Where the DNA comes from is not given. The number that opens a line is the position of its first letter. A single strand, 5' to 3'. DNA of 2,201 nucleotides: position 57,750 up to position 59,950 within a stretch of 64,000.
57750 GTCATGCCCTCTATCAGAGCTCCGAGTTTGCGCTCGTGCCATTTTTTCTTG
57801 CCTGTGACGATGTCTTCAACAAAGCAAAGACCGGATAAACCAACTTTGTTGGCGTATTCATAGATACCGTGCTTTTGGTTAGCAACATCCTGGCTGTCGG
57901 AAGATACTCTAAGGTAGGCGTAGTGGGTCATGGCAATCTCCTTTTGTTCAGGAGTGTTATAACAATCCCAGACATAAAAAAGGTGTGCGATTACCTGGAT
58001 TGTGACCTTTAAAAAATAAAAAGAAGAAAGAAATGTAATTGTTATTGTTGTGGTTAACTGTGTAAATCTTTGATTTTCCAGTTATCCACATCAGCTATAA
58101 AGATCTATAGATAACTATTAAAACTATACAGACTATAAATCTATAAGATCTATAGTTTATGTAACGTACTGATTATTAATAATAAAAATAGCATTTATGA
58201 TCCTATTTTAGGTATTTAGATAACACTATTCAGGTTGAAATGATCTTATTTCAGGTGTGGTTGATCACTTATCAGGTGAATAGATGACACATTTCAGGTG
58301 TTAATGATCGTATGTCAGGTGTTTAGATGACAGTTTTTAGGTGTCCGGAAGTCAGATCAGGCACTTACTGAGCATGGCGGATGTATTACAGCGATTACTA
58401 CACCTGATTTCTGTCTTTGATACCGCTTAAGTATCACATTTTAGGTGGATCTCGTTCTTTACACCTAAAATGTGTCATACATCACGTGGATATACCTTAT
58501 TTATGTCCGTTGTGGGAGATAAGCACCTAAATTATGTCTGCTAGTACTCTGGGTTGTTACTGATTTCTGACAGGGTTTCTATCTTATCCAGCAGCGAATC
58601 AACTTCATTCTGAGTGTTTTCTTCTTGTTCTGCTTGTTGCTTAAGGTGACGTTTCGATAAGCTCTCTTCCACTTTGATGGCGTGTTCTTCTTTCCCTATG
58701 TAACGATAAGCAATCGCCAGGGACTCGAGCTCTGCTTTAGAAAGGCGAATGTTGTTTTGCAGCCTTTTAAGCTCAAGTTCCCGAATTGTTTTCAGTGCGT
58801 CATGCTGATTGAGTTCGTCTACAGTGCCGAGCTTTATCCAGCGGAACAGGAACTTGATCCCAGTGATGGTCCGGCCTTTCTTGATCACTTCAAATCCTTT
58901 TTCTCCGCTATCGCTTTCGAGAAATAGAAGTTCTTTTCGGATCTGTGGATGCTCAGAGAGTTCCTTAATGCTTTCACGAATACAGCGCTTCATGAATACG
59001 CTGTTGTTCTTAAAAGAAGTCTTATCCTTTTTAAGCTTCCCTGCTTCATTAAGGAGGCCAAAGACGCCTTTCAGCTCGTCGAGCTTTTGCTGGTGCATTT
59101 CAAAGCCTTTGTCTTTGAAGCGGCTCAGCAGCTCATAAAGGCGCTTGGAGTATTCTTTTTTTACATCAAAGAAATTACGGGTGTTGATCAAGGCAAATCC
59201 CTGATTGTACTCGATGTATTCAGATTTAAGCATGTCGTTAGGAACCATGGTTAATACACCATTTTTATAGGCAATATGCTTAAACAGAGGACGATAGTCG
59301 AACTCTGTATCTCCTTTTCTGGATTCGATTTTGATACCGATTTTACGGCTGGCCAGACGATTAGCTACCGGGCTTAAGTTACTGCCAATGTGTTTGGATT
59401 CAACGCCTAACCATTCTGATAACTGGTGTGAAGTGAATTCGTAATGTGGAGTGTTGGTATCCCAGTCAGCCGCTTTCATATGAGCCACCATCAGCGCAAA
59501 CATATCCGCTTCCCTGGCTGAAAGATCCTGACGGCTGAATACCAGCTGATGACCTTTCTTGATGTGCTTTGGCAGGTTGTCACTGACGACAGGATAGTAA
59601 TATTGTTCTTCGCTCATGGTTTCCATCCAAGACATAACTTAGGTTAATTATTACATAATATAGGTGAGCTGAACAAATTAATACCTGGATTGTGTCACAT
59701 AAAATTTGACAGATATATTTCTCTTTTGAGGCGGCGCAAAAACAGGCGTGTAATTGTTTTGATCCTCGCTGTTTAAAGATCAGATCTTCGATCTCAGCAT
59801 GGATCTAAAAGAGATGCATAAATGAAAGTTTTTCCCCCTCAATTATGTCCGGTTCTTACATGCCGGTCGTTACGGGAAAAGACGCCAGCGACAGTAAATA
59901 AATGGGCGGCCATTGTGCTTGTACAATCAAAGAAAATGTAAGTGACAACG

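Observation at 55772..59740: Iteron-type plasmid replicon with the origin downstream of rep, plus a resolvase-TA-resolvase stability module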

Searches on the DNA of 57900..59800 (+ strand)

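Call 4: search_dna_similar(query=window:57900-59800:+, collection=plasmids, mode=near, max_rows=25)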
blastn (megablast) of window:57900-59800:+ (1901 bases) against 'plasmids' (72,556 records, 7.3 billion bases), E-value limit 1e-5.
Records with a match: 51; places in all: 54; records where one place covers at least 80% of the query: 5.
Best place of each record, by identity: >=99% 4; 80-90% 5; 60-80% 42.
By first word of the organism name: Vibrio 46; Photobacterium 5.
By predicted mobility (MOB-suite, as given by PLSDB): non-mobilizable 30; mobilizable 15; conjugative 6.
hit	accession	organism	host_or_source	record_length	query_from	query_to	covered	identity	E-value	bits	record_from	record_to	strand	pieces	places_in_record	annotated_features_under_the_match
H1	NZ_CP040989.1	Vibrio furnissii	NIST Mixed Microbial RM strain,ATCC ...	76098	1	1901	100%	100.0%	0e+0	3511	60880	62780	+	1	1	replication initiation protein | recombinase family protein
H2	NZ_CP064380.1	Vibrio furnissii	-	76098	1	1901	100%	100.0%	0e+0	3511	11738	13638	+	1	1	replication initiation protein | recombinase family protein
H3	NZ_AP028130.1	Vibrio fluvialis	Homo sapiens,Stool sample from a ...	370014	1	1901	100%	100.0%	0e+0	3511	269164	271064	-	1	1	replication initiation protein | recombinase family protein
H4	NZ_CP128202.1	Vibrio furnissii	Homo sapiens,stool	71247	1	1901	100%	100.0%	0e+0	3511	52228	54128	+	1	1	replication initiation protein | recombinase family protein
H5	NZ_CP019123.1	Vibrio vulnificus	Konosirus punctatus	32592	91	1718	86%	74.5%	0e+0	671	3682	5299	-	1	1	replication initiation protein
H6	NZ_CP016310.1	Vibrio scophthalmi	Paralichthys olivaceus,cell culture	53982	149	1718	75%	78.6%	0e+0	924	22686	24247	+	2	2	replication initiation protein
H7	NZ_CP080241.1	Vibrio sp. ED002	whole organism,kelp frond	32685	94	1798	68%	77.4%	2e-146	758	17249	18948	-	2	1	replication initiation protein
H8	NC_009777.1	Vibrio campbellii ATCC BAA-1116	-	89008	91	1691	63%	77.8%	8e-141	734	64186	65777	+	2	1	replication initiation protein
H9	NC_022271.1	Vibrio campbellii ATCC BAA-1116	-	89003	91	1691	63%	77.8%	8e-141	734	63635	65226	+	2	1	replication initiation protein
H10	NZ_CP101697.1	Photobacterium toruni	Paralichthys olivaceus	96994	139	1767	63%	77.7%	1e-139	709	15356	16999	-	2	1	replication initiation protein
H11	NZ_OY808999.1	Vibrio sp. 16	-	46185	38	914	46%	76.1%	1e-119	438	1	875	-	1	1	none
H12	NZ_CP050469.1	Vibrio campbellii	single cell,seawater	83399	90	443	19%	80.0%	1e-64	255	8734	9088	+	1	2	none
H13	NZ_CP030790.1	Vibrio campbellii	culture,open ocean water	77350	89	443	19%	79.3%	3e-60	241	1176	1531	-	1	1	none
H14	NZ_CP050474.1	Vibrio campbellii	single cell,seawater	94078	90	443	19%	79.4%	3e-61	244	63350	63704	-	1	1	none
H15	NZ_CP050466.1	Vibrio campbellii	single cell,seawater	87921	90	443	19%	79.4%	3e-61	244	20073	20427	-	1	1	none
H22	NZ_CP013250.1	Vibrio parahaemolyticus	Crab Marinated in Soy Sauce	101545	120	443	17%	79.5%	1e-54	222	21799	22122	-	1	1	none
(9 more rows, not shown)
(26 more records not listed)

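Call 6: get_annotated_region(hit=H1, flank=7000)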
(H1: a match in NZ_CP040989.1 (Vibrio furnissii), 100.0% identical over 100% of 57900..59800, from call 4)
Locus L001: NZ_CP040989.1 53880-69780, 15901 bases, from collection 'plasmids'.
description: Vibrio furnissii strain FDAARGOS_777 plasmid unnamed1, complete sequence
organism: Vibrio furnissii (NCBI taxid 29494)
taxonomy: Bacteria; Pseudomonadota; Gammaproteobacteria; Vibrionales; Vibrionaceae; Vibrio; Vibrio furnissii
host: -; source: NIST Mixed Microbial RM strain,ATCC Isolate; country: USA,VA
typing (MOB-suite, as given by PLSDB): non-mobilizable
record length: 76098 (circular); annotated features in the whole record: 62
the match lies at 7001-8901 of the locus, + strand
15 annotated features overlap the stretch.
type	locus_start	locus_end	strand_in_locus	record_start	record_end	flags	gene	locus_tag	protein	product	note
CDS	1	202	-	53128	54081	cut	-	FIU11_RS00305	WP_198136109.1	AAA family ATPase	-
CDS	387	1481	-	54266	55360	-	-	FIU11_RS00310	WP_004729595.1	YqaJ viral recombinase family protein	-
CDS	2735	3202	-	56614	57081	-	-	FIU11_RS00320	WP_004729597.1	hypothetical protein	-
CDS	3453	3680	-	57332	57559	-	-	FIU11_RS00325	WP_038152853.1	hypothetical protein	-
CDS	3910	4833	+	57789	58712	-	-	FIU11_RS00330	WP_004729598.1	IS5 family transposase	-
CDS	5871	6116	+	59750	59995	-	-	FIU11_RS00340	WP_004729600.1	type II toxin-antitoxin system Phd/YefM family antitoxin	-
CDS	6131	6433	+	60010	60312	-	-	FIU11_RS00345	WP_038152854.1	type II toxin-antitoxin system RelE/ParE family toxin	GO:0030541 - plasmid partitioning [Evidence IEA]; GO:0051290 - protein heterotetramerization [Evidence IEA]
CDS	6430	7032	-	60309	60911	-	-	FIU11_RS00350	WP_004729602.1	recombinase family protein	GO:0006310 - DNA recombination [Evidence IEA]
CDS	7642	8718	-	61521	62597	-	-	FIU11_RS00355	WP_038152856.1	replication initiation protein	GO:0006270 - DNA replication initiation [Evidence IEA]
CDS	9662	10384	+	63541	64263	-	-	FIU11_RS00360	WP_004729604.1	hypothetical protein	-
CDS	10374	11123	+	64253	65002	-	-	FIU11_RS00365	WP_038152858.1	hypothetical protein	-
CDS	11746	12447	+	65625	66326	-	-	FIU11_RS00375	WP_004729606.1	phosphoribosyltransferase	-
CDS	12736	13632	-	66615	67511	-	-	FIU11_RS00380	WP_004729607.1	LysR substrate-binding domain-containing protein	-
CDS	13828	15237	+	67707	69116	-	-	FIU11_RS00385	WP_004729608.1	Na+/H+ antiporter NhaC family protein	-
CDS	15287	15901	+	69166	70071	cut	-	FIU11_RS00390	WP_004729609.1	aspartoacylase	-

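Call 13: get_annotated_region(hit=H5, flank=4000)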
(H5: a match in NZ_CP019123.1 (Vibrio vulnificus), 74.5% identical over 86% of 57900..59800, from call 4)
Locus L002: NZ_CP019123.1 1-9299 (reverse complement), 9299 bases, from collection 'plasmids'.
description: Vibrio vulnificus strain FORC_054 plasmid pFORC54, complete sequence
organism: Vibrio vulnificus (NCBI taxid 672)
taxonomy: Bacteria; Pseudomonadota; Gammaproteobacteria; Vibrionales; Vibrionaceae; Vibrio; Vibrio vulnificus
host: -; source: Konosirus punctatus; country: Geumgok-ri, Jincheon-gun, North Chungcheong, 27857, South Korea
typing (MOB-suite, as given by PLSDB): non-mobilizable
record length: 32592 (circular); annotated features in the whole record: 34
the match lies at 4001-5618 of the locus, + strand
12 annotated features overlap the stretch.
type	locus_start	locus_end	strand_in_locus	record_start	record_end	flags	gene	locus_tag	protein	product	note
CDS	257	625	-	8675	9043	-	-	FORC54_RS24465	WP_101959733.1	DUF3085 domain-containing protein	-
CDS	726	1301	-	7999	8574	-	-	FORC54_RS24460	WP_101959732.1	DUF1629 domain-containing protein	-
CDS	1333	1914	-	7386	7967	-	-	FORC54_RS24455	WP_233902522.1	AHH domain-containing protein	-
CDS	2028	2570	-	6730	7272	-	-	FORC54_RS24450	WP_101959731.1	recombinase family protein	GO:0006310 - DNA recombination [Evidence IEA]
CDS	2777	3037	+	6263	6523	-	-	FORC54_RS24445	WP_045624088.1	type II toxin-antitoxin system Phd/YefM family antitoxin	-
CDS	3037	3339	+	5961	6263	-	-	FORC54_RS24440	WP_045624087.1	type II toxin-antitoxin system RelE/ParE family toxin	GO:0030541 - plasmid partitioning [Evidence IEA]; GO:0051290 - protein heterotetramerization [Evidence IEA]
CDS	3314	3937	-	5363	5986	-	-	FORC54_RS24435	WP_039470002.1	recombinase family protein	GO:0006310 - DNA recombination [Evidence IEA]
CDS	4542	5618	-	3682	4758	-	-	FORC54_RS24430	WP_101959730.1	replication initiation protein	GO:0006270 - DNA replication initiation [Evidence IEA]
CDS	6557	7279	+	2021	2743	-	-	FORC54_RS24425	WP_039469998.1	hypothetical protein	-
CDS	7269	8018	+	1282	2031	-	-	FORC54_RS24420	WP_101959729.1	hypothetical protein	-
CDS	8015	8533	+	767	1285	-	-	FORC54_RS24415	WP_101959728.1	metal-dependent hydrolase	-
CDS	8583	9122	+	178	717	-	-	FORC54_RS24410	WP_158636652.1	GspH/FimT family pseudopilin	GO:0015628 - protein secretion by the type II secretion system [Evidence IEA]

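Call 14: get_annotated_region(hit=H8, flank=4000)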
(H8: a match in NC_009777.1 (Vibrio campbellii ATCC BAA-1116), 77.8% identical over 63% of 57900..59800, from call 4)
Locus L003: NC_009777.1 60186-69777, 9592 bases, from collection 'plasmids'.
description: Vibrio campbellii ATCC BAA-1116 plasmid pVIBHAR, complete sequence
organism: Vibrio campbellii ATCC BAA-1116 (NCBI taxid 2902295)
taxonomy: Bacteria; Pseudomonadota; Gammaproteobacteria; Vibrionales; Vibrionaceae; Vibrio; Vibrio campbellii; Vibrio campbellii ATCC BAA-1116
host: -; source: -; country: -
typing (MOB-suite, as given by PLSDB): conjugative; replicon rep_cluster_1362,rep_cluster_1874; relaxase MOBP; mating-pair formation MPF_T
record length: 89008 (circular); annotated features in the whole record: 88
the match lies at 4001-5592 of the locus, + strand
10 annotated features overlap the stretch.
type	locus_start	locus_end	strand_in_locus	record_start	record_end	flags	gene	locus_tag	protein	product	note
CDS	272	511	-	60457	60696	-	-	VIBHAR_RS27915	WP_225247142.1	hypothetical protein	-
CDS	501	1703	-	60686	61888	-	-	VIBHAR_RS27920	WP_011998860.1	hypothetical protein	-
CDS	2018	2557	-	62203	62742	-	-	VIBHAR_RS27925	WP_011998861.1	recombinase family protein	GO:0006310 - DNA recombination [Evidence IEA]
CDS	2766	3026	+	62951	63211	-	-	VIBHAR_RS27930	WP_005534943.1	type II toxin-antitoxin system Phd/YefM family antitoxin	-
CDS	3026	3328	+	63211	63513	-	-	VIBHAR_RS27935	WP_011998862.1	type II toxin-antitoxin system RelE/ParE family toxin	GO:0030541 - plasmid partitioning [Evidence IEA]; GO:0051290 - protein heterotetramerization [Evidence IEA]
CDS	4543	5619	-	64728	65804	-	-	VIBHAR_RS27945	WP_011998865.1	replication initiation protein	GO:0006270 - DNA replication initiation [Evidence IEA]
CDS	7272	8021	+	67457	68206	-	-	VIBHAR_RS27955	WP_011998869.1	hypothetical protein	-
CDS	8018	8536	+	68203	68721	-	-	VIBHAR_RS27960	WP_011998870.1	metal-dependent hydrolase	-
CDS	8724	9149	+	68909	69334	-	-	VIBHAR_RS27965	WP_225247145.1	twitching motility protein pilT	-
CDS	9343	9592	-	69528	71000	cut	ltrA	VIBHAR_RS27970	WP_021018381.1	group II intron reverse transcriptase/maturase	GO:0000373 - Group II intron splicing [Evidence IEA]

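Call 15: get_annotated_region(hit=H22, flank=4000)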
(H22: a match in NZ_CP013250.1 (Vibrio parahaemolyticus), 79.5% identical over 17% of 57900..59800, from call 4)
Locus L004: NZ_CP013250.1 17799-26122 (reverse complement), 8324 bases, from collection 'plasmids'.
description: Vibrio parahaemolyticus strain FORC_022 plasmid unnamed, complete sequence
organism: Vibrio parahaemolyticus (NCBI taxid 670)
taxonomy: Bacteria; Pseudomonadota; Gammaproteobacteria; Vibrionales; Vibrionaceae; Vibrio; Vibrio parahaemolyticus
host: -; source: Crab Marinated in Soy Sauce; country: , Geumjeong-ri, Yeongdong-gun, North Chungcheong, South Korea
typing (MOB-suite, as given by PLSDB): mobilizable; replicon rep_cluster_557; relaxase MOBC
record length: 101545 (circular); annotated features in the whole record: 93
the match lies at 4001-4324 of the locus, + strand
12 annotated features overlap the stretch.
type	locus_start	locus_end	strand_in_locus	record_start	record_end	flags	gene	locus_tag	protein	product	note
CDS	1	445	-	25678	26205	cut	-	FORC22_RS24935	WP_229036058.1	site-specific integrase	GO:0015074 - DNA integration [Evidence IEA]; GO:0006310 - DNA recombination [Evidence IEA]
CDS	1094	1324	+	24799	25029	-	-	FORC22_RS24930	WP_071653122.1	AbrB/MazE/SpoVT family DNA-binding domain-containing protein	-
CDS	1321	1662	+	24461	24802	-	mazF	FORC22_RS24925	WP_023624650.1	endoribonuclease MazF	-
CDS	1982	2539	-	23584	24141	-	-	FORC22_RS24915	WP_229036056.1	hypothetical protein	-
CDS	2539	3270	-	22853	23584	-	-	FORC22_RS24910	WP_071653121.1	AHH domain-containing protein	-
CDS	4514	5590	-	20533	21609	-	-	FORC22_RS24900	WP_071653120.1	replication initiation protein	GO:0006270 - DNA replication initiation [Evidence IEA]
CDS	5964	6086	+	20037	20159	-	-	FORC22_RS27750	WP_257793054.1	hypothetical protein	-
CDS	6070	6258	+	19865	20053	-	-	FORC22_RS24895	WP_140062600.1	hypothetical protein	-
CDS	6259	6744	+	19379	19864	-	-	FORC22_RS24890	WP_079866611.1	recombinase family protein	GO:0006310 - DNA recombination [Evidence IEA]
CDS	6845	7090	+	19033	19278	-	-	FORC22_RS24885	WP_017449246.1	type II toxin-antitoxin system CcdA family antitoxin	-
CDS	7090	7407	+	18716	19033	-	-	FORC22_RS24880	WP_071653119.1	CcdB family protein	-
CDS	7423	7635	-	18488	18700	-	-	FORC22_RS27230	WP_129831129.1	hypothetical protein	-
